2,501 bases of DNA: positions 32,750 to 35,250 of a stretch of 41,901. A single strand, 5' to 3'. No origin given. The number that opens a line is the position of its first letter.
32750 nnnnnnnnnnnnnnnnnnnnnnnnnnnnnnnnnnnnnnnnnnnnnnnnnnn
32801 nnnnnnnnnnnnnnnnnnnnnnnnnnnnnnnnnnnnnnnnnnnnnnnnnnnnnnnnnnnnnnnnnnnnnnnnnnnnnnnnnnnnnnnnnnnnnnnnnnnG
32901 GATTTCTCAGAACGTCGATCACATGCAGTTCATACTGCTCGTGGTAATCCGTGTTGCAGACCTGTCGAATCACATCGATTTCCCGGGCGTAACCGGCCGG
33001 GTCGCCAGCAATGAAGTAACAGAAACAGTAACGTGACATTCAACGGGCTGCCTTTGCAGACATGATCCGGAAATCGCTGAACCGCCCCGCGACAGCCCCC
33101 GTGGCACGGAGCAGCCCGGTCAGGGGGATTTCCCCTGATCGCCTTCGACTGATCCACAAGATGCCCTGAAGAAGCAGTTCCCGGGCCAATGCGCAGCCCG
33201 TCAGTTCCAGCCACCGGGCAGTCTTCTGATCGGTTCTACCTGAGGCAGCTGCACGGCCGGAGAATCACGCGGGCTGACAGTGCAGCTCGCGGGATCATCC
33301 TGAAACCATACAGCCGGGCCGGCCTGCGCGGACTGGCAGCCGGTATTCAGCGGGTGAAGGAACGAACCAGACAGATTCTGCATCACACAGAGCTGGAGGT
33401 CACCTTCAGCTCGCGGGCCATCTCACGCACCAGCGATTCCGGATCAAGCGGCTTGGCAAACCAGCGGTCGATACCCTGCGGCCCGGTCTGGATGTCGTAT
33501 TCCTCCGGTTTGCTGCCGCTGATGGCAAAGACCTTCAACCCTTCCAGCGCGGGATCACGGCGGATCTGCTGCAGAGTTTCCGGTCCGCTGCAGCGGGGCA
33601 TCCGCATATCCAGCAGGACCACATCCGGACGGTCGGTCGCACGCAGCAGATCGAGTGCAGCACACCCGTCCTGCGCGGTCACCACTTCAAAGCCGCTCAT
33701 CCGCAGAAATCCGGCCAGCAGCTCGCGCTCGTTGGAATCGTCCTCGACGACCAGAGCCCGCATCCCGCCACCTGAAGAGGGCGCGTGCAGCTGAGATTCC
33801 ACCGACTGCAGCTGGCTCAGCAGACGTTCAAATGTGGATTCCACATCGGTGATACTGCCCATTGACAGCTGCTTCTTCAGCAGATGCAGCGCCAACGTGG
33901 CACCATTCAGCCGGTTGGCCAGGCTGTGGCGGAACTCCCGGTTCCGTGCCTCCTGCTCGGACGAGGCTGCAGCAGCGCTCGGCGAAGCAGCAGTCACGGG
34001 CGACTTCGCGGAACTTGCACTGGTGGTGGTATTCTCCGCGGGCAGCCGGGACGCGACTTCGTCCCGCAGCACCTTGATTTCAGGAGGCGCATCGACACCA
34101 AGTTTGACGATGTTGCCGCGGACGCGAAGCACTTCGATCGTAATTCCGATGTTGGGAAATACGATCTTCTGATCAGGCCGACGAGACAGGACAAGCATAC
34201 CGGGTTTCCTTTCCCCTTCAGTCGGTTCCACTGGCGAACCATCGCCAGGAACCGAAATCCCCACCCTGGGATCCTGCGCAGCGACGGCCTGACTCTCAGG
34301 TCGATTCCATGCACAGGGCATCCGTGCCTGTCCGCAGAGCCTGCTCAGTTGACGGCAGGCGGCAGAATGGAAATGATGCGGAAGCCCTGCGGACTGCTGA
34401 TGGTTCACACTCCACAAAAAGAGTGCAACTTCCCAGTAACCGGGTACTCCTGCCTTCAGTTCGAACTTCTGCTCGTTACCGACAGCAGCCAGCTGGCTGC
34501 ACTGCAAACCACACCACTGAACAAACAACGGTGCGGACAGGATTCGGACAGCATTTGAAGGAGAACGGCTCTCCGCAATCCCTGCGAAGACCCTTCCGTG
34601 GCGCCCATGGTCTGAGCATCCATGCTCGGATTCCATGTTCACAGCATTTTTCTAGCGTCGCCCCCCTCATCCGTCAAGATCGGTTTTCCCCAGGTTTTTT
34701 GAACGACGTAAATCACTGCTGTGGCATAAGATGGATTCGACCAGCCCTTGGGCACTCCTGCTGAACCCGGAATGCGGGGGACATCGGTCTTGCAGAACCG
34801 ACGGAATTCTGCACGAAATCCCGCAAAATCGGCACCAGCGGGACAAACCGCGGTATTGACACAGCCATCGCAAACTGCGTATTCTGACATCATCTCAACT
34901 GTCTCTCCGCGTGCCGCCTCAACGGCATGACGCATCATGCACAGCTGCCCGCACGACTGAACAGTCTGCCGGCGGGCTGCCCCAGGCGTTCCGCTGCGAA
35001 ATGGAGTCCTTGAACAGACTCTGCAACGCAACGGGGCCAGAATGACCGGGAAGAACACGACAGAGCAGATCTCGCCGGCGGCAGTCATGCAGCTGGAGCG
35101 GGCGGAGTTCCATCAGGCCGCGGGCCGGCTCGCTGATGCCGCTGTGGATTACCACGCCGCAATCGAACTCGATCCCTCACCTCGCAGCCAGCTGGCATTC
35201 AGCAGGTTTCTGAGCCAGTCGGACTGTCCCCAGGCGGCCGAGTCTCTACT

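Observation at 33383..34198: CsrA RNA-binding domain fused to an H-box helix and a canonical receiver domain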

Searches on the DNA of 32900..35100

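Call 53: search_rna_families(source=window, start=32900, end=35100, threshold=evalue, max_evalue=1)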
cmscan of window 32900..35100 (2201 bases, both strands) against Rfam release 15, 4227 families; matches with E-value up to 1: 0.
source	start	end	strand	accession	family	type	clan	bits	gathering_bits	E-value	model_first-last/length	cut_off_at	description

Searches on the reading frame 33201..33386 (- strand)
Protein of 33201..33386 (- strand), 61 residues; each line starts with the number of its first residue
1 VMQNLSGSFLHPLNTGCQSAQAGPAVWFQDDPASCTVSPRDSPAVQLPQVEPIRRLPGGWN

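Call 59: search_protein_families(library=pfam, proteins=[window:33201-33386:-], max_evalue=0.00001)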
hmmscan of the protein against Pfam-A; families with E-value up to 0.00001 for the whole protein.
window:33201-33386:- (61 aa): 0 families
